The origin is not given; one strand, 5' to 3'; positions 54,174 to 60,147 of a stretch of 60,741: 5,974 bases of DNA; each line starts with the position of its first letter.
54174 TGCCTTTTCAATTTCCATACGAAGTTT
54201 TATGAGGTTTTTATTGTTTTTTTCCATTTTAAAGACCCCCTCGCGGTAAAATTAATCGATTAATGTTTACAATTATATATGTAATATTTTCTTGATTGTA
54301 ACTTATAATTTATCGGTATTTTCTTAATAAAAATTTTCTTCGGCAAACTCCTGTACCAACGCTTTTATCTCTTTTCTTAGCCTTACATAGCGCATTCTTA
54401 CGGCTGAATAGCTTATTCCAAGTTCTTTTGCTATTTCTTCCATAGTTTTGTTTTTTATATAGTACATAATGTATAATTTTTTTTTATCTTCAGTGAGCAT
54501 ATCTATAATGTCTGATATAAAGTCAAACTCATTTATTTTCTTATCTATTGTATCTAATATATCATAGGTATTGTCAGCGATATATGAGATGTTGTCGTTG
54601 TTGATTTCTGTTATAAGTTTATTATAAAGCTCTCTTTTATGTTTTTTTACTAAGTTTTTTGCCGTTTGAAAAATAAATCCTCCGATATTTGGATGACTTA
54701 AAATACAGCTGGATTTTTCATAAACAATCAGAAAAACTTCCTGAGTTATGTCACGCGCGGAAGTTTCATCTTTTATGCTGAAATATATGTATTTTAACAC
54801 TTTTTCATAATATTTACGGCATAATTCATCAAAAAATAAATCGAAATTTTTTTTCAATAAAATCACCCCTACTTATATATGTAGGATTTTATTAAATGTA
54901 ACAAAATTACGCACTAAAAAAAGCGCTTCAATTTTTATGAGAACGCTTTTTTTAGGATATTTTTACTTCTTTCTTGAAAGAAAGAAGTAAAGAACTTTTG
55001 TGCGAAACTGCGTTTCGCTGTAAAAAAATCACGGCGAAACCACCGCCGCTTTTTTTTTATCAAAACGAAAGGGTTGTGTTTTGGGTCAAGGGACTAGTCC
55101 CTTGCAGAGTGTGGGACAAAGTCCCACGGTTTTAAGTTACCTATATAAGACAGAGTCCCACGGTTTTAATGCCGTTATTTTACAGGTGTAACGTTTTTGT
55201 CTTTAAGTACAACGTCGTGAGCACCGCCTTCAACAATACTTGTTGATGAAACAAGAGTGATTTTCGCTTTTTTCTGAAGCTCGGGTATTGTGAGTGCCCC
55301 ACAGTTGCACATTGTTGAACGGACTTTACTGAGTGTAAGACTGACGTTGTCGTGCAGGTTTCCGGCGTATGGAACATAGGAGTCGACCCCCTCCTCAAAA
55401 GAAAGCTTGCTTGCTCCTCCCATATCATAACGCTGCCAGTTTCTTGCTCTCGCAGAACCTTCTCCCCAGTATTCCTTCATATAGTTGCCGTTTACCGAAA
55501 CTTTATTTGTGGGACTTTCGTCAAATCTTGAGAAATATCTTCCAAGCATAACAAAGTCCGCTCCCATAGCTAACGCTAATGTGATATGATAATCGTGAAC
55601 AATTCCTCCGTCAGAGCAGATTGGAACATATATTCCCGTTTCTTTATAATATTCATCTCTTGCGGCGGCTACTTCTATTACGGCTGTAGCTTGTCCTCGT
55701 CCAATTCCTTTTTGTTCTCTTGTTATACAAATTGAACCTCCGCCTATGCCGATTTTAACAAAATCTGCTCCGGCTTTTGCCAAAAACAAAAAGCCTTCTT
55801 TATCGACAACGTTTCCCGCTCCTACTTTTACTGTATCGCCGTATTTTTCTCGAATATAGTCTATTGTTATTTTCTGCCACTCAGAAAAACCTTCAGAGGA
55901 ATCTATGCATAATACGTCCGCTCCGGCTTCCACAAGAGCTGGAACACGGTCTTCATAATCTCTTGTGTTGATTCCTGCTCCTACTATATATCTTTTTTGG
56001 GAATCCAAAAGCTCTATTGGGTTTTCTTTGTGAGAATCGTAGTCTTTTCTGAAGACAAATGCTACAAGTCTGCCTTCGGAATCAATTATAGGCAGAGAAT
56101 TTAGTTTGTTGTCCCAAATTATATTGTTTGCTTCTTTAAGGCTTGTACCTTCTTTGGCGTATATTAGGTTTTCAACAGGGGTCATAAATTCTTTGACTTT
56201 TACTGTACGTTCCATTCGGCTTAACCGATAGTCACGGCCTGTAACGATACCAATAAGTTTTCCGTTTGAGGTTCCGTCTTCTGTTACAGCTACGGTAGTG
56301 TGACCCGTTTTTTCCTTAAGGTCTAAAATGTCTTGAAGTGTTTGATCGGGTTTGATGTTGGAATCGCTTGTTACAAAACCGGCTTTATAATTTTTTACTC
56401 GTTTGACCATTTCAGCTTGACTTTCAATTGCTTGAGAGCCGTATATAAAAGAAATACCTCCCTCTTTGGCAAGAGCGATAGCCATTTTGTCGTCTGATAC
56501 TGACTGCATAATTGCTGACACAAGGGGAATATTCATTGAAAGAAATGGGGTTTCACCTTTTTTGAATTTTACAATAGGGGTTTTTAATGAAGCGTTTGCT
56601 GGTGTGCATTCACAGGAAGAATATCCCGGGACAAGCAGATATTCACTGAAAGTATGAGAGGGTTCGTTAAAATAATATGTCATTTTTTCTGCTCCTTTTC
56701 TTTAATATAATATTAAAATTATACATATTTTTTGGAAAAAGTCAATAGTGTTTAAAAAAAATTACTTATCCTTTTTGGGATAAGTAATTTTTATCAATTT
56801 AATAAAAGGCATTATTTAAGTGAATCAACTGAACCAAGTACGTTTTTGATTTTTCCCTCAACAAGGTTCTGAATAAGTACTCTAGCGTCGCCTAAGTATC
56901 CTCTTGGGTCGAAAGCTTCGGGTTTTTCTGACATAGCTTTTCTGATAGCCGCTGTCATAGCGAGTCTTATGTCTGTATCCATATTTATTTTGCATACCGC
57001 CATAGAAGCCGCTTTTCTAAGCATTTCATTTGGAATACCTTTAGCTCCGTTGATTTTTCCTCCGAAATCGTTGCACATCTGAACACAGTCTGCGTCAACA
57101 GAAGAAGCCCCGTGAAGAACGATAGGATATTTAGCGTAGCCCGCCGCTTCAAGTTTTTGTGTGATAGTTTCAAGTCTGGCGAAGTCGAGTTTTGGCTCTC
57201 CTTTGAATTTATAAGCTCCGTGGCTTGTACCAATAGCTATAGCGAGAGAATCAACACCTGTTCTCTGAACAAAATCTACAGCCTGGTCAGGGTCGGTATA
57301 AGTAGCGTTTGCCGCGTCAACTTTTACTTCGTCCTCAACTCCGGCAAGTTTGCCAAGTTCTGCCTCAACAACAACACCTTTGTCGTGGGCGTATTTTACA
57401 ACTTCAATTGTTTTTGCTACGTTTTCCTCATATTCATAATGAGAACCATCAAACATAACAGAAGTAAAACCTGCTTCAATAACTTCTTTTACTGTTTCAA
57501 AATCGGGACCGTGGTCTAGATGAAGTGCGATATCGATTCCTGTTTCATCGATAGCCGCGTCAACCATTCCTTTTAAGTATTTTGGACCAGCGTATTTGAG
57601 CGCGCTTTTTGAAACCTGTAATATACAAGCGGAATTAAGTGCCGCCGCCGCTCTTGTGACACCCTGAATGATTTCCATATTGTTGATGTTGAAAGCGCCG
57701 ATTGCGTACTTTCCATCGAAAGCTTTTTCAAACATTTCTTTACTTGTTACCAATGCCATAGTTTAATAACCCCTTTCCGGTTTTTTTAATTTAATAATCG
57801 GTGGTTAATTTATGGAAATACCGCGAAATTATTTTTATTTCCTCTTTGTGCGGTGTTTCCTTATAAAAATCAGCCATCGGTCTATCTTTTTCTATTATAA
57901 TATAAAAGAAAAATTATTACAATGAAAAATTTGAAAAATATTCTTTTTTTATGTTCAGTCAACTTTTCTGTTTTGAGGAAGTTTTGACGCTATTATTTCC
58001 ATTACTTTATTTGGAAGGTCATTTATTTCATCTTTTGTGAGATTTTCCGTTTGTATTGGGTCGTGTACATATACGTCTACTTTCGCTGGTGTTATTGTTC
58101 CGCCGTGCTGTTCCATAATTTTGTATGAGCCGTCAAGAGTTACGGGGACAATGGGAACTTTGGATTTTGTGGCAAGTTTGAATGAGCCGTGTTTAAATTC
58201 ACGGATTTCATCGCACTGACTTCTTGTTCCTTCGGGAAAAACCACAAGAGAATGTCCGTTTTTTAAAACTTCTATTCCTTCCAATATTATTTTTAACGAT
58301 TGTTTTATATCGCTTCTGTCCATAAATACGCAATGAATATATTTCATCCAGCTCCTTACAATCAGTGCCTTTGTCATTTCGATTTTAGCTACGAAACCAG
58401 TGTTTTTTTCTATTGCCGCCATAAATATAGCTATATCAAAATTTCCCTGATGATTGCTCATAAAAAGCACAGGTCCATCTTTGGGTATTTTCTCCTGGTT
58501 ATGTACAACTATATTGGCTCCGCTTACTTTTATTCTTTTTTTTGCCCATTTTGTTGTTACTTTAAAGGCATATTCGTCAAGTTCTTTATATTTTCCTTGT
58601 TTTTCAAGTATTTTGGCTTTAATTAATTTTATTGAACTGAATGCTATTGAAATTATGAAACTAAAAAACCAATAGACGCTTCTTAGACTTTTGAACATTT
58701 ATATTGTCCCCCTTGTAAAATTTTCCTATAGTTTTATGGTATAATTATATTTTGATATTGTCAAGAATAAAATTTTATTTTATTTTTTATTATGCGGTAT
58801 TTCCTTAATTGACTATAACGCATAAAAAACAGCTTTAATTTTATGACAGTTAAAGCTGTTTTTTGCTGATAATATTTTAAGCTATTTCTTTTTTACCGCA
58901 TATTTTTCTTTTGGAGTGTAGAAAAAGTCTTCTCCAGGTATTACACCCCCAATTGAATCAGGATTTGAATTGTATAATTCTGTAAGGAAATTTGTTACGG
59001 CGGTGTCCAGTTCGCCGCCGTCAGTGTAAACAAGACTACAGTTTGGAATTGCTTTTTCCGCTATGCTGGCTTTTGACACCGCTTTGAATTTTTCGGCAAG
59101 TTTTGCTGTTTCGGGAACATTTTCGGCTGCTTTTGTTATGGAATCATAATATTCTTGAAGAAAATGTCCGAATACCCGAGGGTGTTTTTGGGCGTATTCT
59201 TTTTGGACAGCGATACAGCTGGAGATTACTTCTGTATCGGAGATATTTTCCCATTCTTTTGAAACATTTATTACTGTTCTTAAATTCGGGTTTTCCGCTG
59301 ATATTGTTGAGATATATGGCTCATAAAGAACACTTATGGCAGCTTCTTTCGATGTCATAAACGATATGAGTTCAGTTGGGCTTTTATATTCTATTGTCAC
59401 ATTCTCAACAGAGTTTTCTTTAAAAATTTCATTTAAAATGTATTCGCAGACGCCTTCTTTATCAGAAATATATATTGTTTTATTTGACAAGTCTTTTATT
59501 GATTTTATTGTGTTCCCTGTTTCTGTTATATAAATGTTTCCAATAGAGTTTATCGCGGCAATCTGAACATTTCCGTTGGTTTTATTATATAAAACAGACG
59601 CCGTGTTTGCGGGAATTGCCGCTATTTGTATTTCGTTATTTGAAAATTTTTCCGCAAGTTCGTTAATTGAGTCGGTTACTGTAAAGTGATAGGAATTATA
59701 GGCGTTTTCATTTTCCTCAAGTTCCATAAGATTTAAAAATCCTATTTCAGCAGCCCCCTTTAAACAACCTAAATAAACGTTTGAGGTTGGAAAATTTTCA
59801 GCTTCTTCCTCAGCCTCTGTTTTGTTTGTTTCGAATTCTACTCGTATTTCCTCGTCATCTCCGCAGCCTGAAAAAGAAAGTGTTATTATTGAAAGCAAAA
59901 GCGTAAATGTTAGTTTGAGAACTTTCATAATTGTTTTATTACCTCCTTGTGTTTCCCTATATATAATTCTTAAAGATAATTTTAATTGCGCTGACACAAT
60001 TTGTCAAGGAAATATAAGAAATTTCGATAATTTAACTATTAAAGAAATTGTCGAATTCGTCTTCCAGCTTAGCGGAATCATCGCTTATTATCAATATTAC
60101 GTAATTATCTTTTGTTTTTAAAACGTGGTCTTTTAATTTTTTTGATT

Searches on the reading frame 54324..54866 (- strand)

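Call 69: search_protein_families(library=pfam, proteins=[window:54324-54866:-], max_evalue=0.00001)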
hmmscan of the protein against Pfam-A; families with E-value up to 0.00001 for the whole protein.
window:54324-54866:- (180 aa): 2 families
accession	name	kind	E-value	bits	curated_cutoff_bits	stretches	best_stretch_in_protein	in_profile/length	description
PF08281.18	Sigma70_r4_2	-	2.9e-11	43.2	25.7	1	118-166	5-53/54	Sigma-70, region 4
PF04545.22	Sigma70_r4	-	6.1e-07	29.3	24.1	1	121-165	2-46/50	Sigma-70, region 4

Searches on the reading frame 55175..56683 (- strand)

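Call 69: search_protein_families(library=pfam, proteins=[window:55175-56683:-], max_evalue=0.00001)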
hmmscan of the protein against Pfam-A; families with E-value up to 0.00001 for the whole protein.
window:55175-56683:- (502 aa): 4 families
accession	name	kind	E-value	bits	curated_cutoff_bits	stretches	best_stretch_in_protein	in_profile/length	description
PF00478.31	IMPDH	-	8.9e-113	377.2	25.6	1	10-489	2-345/345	IMP dehydrogenase / GMP reductase domain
PF00571.33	CBS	-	4.1e-12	46.7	24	0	163-214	1-50/57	CBS domain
PF01070.24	FMN_dh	-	2.1e-06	27.5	24.9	0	347-384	268-305/350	FMN-dependent dehydrogenase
PF03060.21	NMO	-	9.7e-06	25.6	28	0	301-395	152-236/331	Nitronate monooxygenase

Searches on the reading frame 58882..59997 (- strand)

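Call 69: search_protein_families(library=pfam, proteins=[window:58882-59997:-], max_evalue=0.00001)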
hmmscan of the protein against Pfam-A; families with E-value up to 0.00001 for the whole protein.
window:58882-59997:- (371 aa): 1 family
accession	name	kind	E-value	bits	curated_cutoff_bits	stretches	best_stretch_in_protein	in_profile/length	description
PF12974.12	Phosphonate-bd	-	3.1e-06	27.2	27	1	103-191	31-124/242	ABC transporter, phosphonate, periplasmic substrate-binding protein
